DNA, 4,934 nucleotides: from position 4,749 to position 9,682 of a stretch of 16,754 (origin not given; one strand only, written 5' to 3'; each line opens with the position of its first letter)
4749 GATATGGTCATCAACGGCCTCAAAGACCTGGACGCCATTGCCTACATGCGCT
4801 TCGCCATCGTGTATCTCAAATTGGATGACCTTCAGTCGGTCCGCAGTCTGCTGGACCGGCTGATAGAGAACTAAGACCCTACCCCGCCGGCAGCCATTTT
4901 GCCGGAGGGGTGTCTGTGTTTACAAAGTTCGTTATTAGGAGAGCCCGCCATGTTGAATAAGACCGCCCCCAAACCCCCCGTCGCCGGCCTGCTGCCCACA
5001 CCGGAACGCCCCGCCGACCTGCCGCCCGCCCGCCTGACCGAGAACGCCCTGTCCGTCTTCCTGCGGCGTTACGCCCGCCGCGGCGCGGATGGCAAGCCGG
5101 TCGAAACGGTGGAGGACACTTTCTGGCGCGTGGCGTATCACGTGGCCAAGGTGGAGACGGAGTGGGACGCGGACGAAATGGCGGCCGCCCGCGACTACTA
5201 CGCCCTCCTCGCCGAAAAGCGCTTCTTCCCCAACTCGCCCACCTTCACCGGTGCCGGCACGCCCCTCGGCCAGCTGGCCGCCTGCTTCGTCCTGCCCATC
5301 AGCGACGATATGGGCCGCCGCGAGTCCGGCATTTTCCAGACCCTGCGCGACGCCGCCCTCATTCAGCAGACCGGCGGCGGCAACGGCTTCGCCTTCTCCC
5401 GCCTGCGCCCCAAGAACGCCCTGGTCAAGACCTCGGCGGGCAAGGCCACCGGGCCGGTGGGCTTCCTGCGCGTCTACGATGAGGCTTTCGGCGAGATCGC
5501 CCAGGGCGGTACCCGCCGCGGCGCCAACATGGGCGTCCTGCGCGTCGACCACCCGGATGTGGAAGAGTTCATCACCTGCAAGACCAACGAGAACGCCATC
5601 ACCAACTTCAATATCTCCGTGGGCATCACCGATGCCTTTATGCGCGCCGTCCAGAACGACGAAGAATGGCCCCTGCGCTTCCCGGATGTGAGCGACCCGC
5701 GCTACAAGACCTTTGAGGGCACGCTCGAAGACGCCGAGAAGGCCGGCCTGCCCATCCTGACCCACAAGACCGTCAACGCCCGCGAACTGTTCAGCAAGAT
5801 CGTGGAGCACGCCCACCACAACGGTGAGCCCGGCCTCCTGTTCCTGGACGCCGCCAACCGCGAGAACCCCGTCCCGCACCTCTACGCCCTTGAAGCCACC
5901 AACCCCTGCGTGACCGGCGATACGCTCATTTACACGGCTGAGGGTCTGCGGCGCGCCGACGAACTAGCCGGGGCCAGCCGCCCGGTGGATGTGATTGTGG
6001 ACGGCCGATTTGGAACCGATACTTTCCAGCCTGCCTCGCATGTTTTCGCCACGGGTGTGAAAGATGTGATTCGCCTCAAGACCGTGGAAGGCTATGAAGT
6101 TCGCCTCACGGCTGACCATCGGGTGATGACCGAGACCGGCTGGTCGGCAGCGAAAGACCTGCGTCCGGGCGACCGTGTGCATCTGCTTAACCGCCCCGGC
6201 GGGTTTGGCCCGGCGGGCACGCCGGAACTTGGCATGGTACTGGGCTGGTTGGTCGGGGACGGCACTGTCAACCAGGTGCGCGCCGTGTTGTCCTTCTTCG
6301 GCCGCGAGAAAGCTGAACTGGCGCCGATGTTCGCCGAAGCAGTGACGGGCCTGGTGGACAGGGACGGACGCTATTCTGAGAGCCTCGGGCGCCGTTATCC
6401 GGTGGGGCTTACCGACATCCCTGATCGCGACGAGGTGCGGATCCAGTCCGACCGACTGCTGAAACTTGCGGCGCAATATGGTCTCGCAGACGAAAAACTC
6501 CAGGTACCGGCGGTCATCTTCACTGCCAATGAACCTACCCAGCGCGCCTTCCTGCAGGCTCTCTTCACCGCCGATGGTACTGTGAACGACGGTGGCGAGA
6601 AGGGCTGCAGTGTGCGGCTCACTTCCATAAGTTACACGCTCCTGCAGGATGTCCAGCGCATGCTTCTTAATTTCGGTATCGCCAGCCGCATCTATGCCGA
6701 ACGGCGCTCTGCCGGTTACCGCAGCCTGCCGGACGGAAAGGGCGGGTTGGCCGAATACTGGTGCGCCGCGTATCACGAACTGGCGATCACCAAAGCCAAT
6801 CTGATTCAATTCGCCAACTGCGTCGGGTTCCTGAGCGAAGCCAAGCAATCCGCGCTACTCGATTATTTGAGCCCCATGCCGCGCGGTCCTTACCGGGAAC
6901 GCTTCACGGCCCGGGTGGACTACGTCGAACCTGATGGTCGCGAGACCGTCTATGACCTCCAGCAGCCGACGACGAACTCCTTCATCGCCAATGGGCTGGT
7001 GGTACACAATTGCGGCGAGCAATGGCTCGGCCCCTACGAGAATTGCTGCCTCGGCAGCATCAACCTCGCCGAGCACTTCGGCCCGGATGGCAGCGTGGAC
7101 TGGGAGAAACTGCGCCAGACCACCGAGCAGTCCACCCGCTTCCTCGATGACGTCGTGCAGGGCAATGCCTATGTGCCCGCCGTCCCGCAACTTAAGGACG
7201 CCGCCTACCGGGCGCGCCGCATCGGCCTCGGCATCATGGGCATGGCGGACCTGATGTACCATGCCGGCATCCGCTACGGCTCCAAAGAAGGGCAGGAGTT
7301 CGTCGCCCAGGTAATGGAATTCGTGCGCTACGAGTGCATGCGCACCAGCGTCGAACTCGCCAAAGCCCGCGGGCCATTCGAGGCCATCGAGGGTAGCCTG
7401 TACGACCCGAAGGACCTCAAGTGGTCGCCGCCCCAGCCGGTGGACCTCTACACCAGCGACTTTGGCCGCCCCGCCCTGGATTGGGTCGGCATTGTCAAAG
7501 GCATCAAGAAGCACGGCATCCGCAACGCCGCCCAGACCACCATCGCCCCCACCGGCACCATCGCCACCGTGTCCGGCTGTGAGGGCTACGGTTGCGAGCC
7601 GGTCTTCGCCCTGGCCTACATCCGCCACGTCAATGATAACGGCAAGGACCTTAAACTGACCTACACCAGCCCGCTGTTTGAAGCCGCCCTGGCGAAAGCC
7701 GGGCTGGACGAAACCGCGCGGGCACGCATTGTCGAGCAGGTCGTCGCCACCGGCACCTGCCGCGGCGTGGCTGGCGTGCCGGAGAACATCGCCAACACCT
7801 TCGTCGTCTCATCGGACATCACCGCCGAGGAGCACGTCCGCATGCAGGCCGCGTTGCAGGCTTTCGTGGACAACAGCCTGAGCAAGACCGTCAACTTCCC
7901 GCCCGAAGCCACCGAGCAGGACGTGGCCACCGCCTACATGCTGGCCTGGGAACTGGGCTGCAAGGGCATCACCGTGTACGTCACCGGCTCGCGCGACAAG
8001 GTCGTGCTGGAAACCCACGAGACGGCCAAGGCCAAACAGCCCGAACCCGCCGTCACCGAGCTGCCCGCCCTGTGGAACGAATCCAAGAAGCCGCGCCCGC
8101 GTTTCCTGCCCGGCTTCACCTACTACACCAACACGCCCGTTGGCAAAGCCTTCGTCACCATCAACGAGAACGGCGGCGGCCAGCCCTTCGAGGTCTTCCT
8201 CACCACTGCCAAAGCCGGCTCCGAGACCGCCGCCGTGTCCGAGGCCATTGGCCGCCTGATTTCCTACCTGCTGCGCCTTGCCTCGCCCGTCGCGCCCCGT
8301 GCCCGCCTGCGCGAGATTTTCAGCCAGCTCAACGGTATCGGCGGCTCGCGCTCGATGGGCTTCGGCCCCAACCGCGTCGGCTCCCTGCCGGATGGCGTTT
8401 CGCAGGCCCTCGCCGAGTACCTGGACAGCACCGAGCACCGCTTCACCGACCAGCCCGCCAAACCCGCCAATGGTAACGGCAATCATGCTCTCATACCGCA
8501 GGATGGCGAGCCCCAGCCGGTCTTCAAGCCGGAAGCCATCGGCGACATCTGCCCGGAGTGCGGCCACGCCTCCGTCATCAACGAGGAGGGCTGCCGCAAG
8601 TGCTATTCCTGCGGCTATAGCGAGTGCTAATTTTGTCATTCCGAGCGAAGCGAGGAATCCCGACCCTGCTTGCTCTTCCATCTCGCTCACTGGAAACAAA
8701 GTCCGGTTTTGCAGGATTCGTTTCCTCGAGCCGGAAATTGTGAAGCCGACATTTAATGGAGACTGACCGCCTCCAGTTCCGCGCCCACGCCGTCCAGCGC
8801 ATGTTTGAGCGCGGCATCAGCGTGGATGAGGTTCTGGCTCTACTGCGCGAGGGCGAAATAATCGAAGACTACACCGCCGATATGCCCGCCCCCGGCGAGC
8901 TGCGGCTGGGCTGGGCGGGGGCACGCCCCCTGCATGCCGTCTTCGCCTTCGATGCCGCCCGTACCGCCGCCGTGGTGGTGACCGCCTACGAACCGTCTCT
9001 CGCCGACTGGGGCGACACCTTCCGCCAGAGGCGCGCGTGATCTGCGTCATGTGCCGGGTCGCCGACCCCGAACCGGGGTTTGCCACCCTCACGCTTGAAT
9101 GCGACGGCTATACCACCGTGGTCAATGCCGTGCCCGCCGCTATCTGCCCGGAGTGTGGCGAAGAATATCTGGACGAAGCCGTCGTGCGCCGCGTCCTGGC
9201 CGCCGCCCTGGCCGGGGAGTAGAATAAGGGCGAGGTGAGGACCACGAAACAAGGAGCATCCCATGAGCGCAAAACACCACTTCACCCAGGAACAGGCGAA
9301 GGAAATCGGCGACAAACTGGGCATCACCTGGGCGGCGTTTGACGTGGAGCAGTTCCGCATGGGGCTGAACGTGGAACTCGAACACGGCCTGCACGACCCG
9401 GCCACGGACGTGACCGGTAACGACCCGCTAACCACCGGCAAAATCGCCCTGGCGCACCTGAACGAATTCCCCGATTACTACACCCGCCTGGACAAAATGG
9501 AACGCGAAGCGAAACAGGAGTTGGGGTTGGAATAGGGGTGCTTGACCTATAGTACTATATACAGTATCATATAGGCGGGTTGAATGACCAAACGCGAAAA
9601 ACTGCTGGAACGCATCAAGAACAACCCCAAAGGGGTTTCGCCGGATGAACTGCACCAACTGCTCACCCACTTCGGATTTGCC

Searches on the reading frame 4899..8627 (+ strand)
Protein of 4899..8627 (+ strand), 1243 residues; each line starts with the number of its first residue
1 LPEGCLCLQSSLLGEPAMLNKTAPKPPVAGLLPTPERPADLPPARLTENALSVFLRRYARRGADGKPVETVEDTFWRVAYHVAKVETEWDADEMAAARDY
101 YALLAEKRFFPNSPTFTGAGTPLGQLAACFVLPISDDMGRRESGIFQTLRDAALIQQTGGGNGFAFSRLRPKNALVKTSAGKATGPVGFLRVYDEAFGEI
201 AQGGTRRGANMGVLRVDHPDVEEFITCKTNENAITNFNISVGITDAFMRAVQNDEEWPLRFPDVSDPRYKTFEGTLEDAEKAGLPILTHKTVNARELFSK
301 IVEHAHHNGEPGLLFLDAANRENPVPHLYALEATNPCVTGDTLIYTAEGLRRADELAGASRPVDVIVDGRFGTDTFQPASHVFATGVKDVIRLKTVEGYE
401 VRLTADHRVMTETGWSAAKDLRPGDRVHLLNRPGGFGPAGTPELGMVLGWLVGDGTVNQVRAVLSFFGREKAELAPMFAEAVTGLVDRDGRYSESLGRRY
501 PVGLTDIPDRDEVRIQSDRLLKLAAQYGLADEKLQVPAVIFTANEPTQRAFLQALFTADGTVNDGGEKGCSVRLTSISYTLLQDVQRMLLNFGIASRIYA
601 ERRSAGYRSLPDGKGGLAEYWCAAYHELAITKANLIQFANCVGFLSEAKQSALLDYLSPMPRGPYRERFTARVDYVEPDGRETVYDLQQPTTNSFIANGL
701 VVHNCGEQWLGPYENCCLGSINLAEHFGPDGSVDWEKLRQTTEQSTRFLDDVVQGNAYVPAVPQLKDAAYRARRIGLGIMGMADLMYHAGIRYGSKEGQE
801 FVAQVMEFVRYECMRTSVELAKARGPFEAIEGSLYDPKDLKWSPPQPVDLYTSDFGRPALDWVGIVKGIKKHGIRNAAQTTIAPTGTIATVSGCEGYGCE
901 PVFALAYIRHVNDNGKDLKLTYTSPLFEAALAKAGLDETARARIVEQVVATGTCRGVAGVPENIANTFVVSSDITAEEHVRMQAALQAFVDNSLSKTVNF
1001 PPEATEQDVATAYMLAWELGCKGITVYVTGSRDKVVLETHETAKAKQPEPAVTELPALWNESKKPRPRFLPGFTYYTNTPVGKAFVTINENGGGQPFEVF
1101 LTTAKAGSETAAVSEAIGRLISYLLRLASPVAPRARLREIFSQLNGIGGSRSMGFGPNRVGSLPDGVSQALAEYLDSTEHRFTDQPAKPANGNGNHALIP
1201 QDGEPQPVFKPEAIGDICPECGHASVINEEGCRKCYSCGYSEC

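Call 109: search_solved_structures(query=window:4899-8627:+, max_evalue=0.00001)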
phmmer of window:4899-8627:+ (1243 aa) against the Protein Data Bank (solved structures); distinct sequences matched with E-value up to 0.00001: 43.
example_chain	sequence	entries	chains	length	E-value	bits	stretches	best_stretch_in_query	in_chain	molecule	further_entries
1xjk_A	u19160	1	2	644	3.9e-90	306.3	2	703-1037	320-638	ribonucleotide reductase, B12-dependent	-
1xje_A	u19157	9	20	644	1e-89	304.9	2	704-1037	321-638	ribonucleotide reductase, B12-dependent | Ribonucleoside-diphosphate reductase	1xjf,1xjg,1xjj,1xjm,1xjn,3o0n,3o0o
5im3_A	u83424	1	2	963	3.1e-61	210.6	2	63-338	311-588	Ribonucleoside-diphosphate reductase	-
2wgh_A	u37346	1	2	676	3.3e-49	170.7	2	86-338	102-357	RIBONUCLEOSIDE-DIPHOSPHATE REDUCTASE LARGE SUBUNIT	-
6l3r_A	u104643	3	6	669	3.8e-49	170.6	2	85-338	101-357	Ribonucleoside-diphosphate reductase large subunit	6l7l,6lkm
3hnc_A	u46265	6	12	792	4.8e-49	170.2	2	87-338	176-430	Ribonucleoside-diphosphate reductase large subunit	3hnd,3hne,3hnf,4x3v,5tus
5d1y_A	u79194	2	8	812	5.3e-49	170.1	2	87-338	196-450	Ribonucleoside-diphosphate reductase large subunit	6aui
7agj_A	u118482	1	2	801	1.2e-46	162.2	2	47-262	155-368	Ribonucleoside-diphosphate reductase subunit alpha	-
1zyz_A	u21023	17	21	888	4.8e-45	157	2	92-362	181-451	Ribonucleoside-diphosphate reductase large chain 1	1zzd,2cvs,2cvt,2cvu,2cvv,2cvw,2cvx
3s8a_A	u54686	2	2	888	2.6e-44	154.6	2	92-363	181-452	Ribonucleoside-diphosphate reductase large chain 1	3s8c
3tb9_A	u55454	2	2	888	2.8e-44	154.4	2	92-362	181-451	Ribonucleoside-diphosphate reductase large chain 1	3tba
7b9q_A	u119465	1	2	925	8.1e-39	136.3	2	126-231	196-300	Vitamin B12-dependent ribonucleotide reductase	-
7b9p_A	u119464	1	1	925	8.2e-39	136.3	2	126-231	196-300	Vitamin B12-dependent ribonucleotide reductase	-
1pem_A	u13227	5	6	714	1.7e-34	122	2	69-326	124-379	Ribonucleoside-diphosphate reductase 2 alpha chain | RIBONUCLEOSIDE-DIPHOSPHATE REDUCTASE 2 ALPHA SUBUNIT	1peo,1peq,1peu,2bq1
9l6o_F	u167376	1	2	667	7.6e-33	116.6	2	93-326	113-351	Ribonucleoside-diphosphate reductase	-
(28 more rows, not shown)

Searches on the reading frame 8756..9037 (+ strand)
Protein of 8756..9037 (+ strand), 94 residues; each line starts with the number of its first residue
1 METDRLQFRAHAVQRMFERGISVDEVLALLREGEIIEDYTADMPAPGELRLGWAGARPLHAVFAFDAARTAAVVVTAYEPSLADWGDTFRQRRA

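Call 3: search_protein_families(library=pfam, proteins=[window:8756-9037:+], max_evalue=1)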
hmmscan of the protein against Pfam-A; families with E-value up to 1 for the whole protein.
window:8756-9037:+ (94 aa): 2 families
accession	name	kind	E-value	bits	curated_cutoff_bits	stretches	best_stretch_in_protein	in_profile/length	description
PF14076.12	DUF4258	-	7.1e-20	71.5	25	1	8-79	1-71/71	Domain of unknown function (DUF4258)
PF04255.20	DUF433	-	0.19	12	23.6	1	19-44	17-42/56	Protein of unknown function (DUF433)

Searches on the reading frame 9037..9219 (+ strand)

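Call 3: search_protein_families(library=pfam, proteins=[window:9037-9219:+], max_evalue=1)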
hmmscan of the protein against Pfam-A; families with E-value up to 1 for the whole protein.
window:9037-9219:+ (61 aa): 9 families
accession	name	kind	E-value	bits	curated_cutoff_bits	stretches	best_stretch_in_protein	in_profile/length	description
PF15731.11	MqsA_antitoxin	-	3.5e-05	24.4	30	1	1-57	1-57/131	Antitoxin component of bacterial toxin-antitoxin system, MqsA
PF14122.12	YokU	-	0.01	16.2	27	1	3-52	2-53/87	YokU-like protein, putative antitoxin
PF07503.17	zf-HYPF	-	0.02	15.1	23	1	36-55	1-19/34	HypF finger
PF13240.11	Zn_Ribbon_1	-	0.021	15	25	1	37-48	2-13/23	zinc-ribbon domain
PF08534.16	Redoxin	-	0.035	14.3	26.6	1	22-45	26-49/148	Redoxin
PF24292.1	DUF7479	-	0.042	14.4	27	1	25-54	21-50/60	Domain of unknown function (DUF7479)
PF08772.16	Zn_ribbon_NOB1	-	0.12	13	24.9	1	19-47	8-36/72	Nin one binding (NOB1) Zn-ribbon like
PF08274.17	Zn_Ribbon_YjdM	-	0.31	11.5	30.8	1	36-44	21-29/30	PhnA Zinc-Ribbon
PF23475.1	zf-Tbcl_FmdE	-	0.57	10.1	23.2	1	35-44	8-17/35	FmdE treble clef zinc finger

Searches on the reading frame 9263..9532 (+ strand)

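Call 3: search_protein_families(library=pfam, proteins=[window:9263-9532:+], max_evalue=1)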
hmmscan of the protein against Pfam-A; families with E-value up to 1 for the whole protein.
window:9263-9532:+ (90 aa): 1 family
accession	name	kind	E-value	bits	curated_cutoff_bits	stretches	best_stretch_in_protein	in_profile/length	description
PF18905.5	DUF5661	-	1.5e-24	86.5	27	1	12-81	1-64/65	Protein of unknown function (DUF5661)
